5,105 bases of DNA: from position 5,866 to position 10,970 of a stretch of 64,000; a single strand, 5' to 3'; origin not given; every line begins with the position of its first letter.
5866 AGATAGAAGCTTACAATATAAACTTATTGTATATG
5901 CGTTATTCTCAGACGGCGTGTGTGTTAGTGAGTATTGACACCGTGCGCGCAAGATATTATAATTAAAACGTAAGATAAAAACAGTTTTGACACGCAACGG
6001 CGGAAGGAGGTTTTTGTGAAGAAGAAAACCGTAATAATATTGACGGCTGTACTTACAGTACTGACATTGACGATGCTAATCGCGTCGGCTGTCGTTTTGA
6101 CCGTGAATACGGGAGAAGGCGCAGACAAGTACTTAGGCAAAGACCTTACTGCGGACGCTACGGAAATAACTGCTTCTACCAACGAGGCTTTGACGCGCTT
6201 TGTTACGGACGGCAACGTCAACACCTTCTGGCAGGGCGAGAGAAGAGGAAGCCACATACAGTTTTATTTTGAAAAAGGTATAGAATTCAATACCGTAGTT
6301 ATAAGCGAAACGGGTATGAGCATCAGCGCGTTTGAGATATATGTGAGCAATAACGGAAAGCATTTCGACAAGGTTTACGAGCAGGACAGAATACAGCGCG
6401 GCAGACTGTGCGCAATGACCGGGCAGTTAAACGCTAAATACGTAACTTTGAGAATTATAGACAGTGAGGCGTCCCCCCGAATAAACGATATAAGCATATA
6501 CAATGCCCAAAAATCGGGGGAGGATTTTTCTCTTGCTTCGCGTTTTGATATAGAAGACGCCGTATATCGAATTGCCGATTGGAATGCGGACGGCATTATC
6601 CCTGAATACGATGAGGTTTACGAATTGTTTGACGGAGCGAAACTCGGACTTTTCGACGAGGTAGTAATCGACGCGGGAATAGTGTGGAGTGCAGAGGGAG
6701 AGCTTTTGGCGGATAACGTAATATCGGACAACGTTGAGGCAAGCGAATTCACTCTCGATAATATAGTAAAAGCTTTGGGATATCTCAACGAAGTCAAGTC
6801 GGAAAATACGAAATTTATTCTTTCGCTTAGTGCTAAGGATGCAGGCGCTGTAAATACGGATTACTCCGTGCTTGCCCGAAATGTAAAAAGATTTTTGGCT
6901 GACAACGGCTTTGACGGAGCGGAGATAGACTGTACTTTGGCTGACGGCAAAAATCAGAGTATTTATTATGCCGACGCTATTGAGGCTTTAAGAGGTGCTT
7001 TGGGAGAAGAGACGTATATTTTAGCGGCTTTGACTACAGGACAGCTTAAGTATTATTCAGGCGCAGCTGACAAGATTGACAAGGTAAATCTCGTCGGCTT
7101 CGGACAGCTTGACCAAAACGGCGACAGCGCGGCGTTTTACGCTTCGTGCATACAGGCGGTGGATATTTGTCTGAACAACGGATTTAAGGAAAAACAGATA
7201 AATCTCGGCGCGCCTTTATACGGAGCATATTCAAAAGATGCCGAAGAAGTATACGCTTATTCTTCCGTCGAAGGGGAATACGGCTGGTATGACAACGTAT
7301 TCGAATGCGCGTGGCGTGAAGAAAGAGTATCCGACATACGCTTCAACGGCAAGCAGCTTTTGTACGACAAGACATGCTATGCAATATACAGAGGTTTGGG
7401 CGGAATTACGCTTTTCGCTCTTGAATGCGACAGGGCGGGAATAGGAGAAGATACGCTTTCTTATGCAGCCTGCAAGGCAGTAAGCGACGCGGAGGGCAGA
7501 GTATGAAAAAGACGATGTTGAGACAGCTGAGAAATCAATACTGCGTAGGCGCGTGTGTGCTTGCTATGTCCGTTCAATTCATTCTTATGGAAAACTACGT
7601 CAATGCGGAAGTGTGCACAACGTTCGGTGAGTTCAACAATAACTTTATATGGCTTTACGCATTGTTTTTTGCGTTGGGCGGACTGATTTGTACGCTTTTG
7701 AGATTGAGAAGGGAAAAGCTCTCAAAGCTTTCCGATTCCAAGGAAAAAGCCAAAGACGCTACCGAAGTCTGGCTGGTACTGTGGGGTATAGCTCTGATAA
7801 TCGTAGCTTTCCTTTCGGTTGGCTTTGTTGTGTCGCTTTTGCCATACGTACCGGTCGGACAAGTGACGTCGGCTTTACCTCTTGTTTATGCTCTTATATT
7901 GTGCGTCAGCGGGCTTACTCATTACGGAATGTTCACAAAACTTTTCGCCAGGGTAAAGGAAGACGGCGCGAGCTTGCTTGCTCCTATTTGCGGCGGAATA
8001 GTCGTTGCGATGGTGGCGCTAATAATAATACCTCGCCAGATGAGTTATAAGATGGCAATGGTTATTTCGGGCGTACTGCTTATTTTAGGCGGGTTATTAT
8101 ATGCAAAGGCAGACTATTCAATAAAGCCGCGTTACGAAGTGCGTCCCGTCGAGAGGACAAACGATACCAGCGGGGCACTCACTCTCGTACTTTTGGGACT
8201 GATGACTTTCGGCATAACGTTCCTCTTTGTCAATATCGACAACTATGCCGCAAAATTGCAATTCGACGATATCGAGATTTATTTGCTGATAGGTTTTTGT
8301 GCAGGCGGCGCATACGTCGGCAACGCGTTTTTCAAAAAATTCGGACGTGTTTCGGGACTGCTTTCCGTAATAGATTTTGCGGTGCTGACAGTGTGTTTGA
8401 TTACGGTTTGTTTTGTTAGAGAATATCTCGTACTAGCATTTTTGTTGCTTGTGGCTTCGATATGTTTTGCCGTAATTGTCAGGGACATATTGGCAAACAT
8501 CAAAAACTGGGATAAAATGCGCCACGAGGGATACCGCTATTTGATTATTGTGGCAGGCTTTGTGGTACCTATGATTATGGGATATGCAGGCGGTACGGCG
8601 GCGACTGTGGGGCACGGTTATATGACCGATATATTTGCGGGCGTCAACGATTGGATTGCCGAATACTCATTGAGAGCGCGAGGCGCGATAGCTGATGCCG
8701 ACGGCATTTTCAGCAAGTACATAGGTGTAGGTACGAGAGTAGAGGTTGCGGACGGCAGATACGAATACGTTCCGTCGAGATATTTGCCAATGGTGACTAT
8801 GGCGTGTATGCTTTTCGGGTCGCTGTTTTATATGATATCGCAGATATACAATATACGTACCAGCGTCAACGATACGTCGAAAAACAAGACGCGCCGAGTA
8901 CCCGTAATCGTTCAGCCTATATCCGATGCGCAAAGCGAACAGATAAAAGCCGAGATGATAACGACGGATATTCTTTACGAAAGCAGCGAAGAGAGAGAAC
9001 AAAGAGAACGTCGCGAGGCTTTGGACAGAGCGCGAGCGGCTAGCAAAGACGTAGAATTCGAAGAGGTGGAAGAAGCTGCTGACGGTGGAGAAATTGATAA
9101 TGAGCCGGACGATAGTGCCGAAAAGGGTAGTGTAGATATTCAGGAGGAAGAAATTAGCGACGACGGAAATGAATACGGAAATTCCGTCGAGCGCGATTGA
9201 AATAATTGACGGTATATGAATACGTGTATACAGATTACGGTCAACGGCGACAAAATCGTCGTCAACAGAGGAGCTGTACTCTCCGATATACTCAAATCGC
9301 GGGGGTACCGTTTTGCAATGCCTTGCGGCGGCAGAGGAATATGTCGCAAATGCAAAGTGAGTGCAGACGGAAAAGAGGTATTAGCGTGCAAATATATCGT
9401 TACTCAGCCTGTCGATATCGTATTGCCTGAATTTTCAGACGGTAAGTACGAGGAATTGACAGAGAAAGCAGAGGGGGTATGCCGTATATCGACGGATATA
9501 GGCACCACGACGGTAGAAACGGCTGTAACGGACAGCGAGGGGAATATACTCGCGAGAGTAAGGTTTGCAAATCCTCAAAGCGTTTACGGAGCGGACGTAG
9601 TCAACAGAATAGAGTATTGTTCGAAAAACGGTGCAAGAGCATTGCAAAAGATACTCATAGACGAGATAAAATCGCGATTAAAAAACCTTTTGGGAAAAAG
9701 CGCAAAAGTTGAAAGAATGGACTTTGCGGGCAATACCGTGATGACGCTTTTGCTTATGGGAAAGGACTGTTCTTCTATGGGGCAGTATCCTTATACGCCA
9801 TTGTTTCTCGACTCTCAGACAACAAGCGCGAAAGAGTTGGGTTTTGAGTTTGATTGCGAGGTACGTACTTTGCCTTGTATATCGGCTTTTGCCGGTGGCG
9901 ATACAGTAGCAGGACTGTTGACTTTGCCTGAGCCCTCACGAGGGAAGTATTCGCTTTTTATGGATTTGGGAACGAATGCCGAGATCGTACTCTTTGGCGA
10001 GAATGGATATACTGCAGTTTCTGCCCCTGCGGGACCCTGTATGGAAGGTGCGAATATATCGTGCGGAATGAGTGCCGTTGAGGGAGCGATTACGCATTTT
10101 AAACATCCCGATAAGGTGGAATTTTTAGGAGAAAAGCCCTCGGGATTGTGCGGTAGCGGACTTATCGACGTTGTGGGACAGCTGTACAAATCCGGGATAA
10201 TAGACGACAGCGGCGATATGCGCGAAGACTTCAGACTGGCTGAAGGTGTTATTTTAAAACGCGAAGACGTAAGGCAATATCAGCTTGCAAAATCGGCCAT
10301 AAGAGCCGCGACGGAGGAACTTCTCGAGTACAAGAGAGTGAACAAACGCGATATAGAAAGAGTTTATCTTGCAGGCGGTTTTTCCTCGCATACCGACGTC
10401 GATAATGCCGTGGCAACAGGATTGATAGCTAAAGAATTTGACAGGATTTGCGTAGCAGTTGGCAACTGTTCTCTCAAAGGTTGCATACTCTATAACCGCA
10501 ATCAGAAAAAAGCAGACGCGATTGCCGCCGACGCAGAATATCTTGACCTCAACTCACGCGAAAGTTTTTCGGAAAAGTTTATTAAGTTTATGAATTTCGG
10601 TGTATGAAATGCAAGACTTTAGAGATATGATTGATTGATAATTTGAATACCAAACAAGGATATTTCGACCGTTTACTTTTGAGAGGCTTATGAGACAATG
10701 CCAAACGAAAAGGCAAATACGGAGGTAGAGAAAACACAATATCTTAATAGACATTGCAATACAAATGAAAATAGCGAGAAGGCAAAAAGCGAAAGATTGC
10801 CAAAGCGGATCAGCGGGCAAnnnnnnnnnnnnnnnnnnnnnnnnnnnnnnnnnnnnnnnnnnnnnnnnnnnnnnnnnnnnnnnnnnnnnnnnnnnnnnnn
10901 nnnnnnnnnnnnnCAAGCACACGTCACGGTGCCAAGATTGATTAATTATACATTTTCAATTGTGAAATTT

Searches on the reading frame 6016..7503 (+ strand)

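Call 11: search_protein_families(library=pfam, proteins=[window:6016-7503:+], max_evalue=0.001)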
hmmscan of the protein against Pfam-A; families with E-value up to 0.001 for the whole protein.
window:6016-7503:+ (496 aa): 3 families
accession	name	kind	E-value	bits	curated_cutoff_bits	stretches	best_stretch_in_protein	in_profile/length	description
PF00704.34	Glyco_hydro_18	-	1.6e-11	44.9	29.6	1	253-472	53-317/317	Glycosyl hydrolases family 18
PF00754.31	F5_F8_type_C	-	2e-09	38.1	28.2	1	51-152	2-117/127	F5/8 type C domain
PF22633.2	F5_F8_type_C_2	-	1.1e-05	26.3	27.8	1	63-144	2-90/91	NedA-like, galactose-binding domain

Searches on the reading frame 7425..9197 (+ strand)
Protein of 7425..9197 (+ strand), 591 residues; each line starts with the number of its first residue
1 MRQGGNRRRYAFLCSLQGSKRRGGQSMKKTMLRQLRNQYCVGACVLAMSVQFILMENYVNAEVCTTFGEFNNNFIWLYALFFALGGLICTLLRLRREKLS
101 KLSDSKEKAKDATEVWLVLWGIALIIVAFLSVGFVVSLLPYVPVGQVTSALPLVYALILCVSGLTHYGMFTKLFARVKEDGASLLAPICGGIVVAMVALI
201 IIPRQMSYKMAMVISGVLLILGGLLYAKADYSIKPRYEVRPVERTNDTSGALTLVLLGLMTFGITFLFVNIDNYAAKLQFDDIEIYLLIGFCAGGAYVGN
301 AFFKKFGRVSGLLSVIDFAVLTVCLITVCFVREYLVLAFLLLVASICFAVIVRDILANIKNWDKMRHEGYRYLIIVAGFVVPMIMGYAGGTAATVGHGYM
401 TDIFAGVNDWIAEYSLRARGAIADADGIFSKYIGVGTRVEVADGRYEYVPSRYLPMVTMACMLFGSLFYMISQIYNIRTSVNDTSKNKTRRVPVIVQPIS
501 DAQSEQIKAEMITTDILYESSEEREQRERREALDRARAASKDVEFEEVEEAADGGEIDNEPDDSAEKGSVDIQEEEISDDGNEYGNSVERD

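Call 11: search_protein_families(library=pfam, proteins=[window:7425-9197:+], max_evalue=0.001)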
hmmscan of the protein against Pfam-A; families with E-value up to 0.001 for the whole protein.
window:7425-9197:+ (591 aa): 1 family
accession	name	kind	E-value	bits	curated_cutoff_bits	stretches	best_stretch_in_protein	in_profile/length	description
PF01757.29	Acyl_transf_3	-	0.0003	20.4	31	0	47-160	156-255/326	Acyltransferase domain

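Call 25: search_protein_families(library=ncbifam, proteins=[window:7425-9197:+], max_evalue=0.01)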
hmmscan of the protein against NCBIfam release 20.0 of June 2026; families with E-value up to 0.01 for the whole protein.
window:7425-9197:+ (591 aa): 0 families

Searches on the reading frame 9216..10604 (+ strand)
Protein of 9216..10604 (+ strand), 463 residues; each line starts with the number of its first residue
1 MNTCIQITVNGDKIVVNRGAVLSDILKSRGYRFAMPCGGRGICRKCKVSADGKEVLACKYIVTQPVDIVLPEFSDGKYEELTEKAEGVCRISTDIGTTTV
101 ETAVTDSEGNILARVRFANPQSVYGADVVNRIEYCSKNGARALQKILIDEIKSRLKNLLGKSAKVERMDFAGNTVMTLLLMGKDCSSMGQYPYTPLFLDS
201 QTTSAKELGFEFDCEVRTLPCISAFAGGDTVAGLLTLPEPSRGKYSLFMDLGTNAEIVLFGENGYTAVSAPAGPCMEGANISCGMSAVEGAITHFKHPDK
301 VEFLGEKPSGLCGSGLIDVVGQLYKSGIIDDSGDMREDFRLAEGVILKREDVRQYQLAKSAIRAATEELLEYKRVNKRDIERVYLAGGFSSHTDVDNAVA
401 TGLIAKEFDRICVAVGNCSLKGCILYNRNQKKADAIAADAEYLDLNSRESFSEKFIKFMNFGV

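Call 11: search_protein_families(library=pfam, proteins=[window:9216-10604:+], max_evalue=0.001)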
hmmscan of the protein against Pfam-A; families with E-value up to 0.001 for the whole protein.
window:9216-10604:+ (463 aa): 2 families
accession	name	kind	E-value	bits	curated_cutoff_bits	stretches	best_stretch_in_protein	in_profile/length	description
PF14574.11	RACo_C_ter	-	4.7e-51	173.8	27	1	245-460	2-248/261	C-terminal domain of RACo the ASKHA domain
PF17651.6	Raco_middle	-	8.1e-37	126.8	26.8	1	91-236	3-157/163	RACo middle region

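Call 25: search_protein_families(library=ncbifam, proteins=[window:9216-10604:+], max_evalue=0.01)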
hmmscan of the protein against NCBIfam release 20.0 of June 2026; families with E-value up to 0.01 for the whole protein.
window:9216-10604:+ (463 aa): 3 families
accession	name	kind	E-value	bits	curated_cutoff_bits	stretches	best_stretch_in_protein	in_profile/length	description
NF040756.1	corr_regen_AcsV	exception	2.6e-72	244.2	800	2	84-338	205-474/632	corrinoid activation/regeneration protein AcsV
TIGR04270.1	Rama_corrin_act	subfamily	1.7e-30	105.9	500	2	91-297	3-220/534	methylamine methyltransferase corrinoid protein reductive activase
TIGR01941.1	nqrF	equivalog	0.0011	18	295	1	5-55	32-87/405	NADH:ubiquinone reductase (Na(+)-transporting) subunit F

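Call 31: find_encoding_contigs(protein=window:9216-10604:+, flank=8000, max_places=10)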
Protein window:9216-10604:+ (463 aa): 7 contigs read that carry it; 2 places shown.
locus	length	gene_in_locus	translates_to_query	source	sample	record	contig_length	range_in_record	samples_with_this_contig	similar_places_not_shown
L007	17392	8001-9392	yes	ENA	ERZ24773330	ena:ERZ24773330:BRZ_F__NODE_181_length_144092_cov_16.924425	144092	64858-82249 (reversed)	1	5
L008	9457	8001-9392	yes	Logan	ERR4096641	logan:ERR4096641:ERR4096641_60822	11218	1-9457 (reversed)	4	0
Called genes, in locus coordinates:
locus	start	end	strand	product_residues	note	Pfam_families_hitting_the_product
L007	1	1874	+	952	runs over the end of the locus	PF13306:LRR_5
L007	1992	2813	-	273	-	PF18082:NAT_N, PF18164:GNAT_C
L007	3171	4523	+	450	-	PF00285:Citrate_synt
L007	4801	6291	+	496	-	PF00754:F5_F8_type_C, PF22633:F5_F8_type_C_2 (faint), PF00704:Glyco_hydro_18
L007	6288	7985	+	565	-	-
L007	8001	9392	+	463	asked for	PF17651:Raco_middle, PF14574:RACo_C_ter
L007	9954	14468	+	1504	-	PF13020:NOV_C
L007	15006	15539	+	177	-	PF00719:Pyrophosphatase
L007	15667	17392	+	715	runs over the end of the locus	PF03772:Competence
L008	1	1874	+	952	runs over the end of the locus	PF13306:LRR_5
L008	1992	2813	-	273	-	PF18082:NAT_N, PF18164:GNAT_C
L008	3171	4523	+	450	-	PF00285:Citrate_synt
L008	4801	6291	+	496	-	PF00754:F5_F8_type_C, PF22633:F5_F8_type_C_2 (faint), PF00704:Glyco_hydro_18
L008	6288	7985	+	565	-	-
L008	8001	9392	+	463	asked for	PF17651:Raco_middle, PF14574:RACo_C_ter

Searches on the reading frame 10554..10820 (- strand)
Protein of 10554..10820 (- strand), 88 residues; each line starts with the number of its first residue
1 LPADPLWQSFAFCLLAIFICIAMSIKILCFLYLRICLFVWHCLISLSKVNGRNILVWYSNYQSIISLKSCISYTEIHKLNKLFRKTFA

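Call 83: search_protein_families(library=pfam, proteins=[window:10554-10820:-], max_evalue=0.001)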
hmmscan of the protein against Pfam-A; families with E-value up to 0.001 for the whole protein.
window:10554-10820:- (88 aa): 0 families
